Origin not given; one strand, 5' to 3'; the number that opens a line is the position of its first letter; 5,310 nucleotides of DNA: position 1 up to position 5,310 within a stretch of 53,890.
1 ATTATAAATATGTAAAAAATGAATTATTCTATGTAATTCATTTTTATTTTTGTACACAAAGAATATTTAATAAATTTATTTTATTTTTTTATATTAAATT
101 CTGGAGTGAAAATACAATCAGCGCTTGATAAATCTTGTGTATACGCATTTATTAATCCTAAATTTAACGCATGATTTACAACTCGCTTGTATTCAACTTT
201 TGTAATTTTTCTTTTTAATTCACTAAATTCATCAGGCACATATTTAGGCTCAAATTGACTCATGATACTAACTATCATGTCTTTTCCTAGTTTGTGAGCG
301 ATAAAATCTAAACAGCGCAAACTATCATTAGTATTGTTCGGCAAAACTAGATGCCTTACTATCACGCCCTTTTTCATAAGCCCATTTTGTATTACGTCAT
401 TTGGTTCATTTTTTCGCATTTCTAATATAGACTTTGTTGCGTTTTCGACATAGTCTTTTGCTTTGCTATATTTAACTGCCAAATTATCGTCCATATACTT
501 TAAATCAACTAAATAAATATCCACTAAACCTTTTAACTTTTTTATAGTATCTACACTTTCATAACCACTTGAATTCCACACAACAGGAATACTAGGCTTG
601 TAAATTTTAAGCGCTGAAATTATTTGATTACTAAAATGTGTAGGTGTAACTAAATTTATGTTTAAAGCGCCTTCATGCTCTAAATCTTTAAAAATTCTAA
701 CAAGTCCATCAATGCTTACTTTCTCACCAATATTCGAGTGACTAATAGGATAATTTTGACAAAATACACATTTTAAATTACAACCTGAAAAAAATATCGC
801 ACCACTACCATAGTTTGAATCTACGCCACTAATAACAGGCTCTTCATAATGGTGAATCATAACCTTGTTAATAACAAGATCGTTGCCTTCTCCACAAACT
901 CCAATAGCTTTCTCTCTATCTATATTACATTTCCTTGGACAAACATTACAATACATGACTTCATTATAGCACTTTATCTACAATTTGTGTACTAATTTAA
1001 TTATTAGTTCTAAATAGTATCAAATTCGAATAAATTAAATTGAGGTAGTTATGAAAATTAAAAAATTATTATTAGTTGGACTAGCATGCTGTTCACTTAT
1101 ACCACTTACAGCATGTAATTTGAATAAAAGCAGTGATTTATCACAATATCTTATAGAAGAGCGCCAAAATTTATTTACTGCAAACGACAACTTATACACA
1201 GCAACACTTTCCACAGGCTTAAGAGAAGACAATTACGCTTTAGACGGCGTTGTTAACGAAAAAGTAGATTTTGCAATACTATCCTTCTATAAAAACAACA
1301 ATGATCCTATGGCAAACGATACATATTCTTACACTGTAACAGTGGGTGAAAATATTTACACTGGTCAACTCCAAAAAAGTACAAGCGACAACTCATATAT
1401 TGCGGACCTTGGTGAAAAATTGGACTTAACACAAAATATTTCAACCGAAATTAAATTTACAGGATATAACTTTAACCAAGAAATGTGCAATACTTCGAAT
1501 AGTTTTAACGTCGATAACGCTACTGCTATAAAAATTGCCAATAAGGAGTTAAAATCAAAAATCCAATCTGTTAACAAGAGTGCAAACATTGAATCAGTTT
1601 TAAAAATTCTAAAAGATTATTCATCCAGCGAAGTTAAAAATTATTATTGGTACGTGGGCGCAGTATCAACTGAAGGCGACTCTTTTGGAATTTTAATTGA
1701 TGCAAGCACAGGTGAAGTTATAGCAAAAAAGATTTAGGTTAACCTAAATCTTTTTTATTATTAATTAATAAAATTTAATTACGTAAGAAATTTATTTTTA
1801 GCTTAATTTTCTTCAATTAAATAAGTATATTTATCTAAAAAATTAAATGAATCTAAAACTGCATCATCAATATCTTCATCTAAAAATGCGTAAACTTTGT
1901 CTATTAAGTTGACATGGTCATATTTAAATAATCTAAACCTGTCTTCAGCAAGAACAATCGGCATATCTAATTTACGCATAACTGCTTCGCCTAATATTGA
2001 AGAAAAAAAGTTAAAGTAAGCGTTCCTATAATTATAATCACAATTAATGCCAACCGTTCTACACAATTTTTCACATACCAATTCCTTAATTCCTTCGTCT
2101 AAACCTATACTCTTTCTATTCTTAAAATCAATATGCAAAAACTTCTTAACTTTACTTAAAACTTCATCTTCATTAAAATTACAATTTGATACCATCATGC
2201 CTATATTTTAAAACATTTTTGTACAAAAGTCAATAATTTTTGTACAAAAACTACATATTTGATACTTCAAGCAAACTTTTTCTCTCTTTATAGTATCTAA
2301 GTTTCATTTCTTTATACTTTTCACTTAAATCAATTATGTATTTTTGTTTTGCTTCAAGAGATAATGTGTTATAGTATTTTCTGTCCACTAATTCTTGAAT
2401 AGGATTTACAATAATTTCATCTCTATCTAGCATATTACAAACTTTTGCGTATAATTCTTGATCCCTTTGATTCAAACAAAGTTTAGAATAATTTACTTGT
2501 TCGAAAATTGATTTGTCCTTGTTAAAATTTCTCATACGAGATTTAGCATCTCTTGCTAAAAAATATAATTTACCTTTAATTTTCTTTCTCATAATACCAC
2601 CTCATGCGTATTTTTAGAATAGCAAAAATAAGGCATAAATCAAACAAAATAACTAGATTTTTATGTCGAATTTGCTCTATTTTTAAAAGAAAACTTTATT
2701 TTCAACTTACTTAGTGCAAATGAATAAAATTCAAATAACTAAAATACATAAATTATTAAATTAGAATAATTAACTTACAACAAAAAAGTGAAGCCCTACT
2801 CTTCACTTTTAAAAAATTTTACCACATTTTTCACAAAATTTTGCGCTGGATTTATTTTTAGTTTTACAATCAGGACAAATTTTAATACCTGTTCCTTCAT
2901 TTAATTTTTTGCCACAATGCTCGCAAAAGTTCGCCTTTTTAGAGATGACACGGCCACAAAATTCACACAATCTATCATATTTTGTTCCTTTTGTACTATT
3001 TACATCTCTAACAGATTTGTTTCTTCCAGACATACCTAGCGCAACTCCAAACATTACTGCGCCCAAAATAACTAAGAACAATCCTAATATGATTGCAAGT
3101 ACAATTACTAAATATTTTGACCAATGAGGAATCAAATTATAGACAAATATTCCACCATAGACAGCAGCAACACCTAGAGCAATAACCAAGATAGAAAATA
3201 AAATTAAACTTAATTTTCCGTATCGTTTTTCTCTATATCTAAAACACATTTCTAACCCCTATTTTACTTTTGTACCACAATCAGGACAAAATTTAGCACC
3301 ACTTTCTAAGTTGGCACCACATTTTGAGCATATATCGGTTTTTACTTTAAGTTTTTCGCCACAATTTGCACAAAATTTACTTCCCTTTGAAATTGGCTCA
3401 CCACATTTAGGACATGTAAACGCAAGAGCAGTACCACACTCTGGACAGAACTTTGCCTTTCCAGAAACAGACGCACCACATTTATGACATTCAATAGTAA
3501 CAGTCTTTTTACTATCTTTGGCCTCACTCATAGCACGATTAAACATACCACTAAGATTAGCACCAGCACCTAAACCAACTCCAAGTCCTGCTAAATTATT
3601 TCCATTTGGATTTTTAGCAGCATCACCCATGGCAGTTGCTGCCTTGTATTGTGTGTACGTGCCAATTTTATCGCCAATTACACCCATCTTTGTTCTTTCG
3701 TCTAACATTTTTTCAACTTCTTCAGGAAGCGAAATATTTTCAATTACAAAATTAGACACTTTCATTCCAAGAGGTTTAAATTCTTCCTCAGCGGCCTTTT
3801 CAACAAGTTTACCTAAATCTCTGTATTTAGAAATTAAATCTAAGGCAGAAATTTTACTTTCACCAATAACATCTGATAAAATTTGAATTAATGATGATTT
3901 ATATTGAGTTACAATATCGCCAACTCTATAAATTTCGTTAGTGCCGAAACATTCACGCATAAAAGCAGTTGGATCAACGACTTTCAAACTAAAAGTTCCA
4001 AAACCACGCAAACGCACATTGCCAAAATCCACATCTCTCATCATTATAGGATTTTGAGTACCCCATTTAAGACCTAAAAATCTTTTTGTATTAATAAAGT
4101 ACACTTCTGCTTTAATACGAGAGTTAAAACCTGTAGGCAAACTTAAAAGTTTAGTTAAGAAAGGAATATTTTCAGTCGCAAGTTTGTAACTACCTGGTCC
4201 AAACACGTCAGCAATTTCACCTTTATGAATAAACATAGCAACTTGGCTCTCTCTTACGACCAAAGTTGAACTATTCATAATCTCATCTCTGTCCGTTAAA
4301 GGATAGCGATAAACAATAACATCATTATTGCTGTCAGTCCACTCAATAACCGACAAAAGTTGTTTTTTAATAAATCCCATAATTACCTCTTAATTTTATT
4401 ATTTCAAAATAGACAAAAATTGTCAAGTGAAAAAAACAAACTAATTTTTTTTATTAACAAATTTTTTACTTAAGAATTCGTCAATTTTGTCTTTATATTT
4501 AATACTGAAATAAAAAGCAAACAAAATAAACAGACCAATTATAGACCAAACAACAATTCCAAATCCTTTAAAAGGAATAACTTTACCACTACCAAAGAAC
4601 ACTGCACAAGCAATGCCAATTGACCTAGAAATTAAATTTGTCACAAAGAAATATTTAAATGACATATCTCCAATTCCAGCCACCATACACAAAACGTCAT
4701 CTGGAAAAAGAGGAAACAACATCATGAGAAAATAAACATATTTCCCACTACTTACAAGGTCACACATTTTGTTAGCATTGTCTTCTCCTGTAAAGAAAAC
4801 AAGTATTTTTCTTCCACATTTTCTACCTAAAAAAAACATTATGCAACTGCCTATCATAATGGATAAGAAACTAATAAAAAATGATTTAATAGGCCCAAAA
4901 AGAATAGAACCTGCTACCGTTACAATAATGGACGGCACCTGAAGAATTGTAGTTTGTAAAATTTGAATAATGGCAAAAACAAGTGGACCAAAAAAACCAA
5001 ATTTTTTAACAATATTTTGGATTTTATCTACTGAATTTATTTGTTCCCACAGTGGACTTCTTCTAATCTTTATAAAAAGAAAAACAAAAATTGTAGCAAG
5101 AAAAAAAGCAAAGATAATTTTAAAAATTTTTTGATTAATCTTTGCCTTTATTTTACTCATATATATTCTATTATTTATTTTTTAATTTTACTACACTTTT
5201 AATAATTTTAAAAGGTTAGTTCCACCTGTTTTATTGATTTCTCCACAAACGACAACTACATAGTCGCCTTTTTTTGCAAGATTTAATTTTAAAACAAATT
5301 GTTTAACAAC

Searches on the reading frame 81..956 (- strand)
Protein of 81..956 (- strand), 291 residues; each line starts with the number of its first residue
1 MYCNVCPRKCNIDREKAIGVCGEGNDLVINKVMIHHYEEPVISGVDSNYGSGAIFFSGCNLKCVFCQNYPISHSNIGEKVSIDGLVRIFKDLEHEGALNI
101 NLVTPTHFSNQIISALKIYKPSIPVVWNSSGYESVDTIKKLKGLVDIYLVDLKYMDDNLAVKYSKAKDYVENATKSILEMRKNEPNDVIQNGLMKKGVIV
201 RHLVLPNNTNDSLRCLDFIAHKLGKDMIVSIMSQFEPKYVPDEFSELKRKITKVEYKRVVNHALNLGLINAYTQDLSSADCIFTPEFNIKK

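Call 8: search_protein_families(library=pfam, proteins=[window:81-956:-], max_evalue=0.001)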
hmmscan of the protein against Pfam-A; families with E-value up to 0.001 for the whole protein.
window:81-956:- (291 aa): 2 families
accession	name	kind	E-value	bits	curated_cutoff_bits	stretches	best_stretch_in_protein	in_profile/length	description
PF04055.27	Radical_SAM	-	1.5e-10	42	29.5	1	54-184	2-140/166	Radical SAM superfamily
PF13353.11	Fer4_12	-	5.3e-06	27.2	22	1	53-157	9-120/137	4Fe-4S single cluster domain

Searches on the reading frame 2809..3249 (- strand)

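Call 8: search_protein_families(library=pfam, proteins=[window:2809-3249:-], max_evalue=0.001)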
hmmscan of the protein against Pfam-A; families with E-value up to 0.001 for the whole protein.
window:2809-3249:- (146 aa): 6 families
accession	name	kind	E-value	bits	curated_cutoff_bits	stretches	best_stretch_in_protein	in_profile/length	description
PF12773.13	DZR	-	6.5e-11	42.7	27.3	1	95-143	1-45/45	Double zinc ribbon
PF13240.11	Zn_Ribbon_1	-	1.6e-09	37.7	25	2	95-116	2-23/23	zinc-ribbon domain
PF13248.11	Zn_ribbon_3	-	7.1e-09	35.3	27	2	95-116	5-26/26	zinc-ribbon domain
PF17032.10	Zn_ribbon_15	-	1.2e-07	32.8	28.9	1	89-113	49-73/73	zinc-ribbon family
PF18912.6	DZR_2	-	3.3e-05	24.1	27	0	93-116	8-31/56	Double zinc ribbon domain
PF24463.1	DUF7577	-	0.00029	20.8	28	0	125-143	5-23/27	Domain of unknown function (DUF7577)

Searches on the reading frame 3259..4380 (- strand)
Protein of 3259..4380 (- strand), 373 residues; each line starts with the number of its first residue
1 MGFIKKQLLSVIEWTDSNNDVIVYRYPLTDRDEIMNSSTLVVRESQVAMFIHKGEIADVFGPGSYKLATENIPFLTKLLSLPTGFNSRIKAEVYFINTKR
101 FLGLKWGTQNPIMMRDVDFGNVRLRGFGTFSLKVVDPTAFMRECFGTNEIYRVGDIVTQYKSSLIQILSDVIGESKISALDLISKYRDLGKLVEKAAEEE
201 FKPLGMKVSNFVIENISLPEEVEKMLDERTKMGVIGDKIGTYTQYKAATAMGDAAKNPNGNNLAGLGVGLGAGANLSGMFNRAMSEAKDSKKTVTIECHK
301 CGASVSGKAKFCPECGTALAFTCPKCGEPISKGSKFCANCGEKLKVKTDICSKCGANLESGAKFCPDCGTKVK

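Call 8: search_protein_families(library=pfam, proteins=[window:3259-4380:-], max_evalue=0.001)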
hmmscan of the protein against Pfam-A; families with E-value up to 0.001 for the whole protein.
window:3259-4380:- (373 aa): 11 families
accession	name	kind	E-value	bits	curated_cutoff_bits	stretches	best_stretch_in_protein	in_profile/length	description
PF13421.11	Band_7_1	-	1.4e-73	247.4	24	1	23-234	1-211/211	SPFH domain-Band 7 family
PF12773.13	DZR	-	6.7e-24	84.2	27.3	3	323-369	1-45/45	Double zinc ribbon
PF13240.11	Zn_Ribbon_1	-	1.7e-21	75.8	25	3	351-372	2-23/23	zinc-ribbon domain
PF13248.11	Zn_ribbon_3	-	2e-20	71.9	27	3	322-344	4-26/26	zinc-ribbon domain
PF17032.10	Zn_ribbon_15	-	4.6e-11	43.8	28.9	1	295-316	52-73/73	zinc-ribbon family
PF01145.31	Band_7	-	3.9e-10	40.5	23.6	1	41-253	2-175/176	SPFH domain / Band 7 family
PF18912.6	DZR_2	-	2.1e-08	34.3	27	1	322-368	9-55/56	Double zinc ribbon domain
PF24460.1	DUF7575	-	1.1e-07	31.6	28.5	0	322-344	5-27/28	Domain of unknown function (DUF7575)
PF24463.1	DUF7577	-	0.00012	22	28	0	322-344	4-26/27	Domain of unknown function (DUF7577)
PF14803.11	Zn_ribbon_Nudix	-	0.00046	20.5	25.6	0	310-322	1-13/34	Nudix N-terminal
PF09297.16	Zn_ribbon_NUD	-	0.00088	19.4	24.8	0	309-319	3-13/32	NADH pyrophosphatase zinc ribbon domain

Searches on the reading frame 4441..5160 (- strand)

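Call 8: search_protein_families(library=pfam, proteins=[window:4441-5160:-], max_evalue=0.001)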
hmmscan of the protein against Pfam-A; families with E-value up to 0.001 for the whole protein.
window:4441-5160:- (239 aa): 1 family
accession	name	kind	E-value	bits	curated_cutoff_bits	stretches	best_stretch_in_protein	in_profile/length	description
PF09335.16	VTT_dom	-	3.4e-20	73.2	33.9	1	75-191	1-122/123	VTT domain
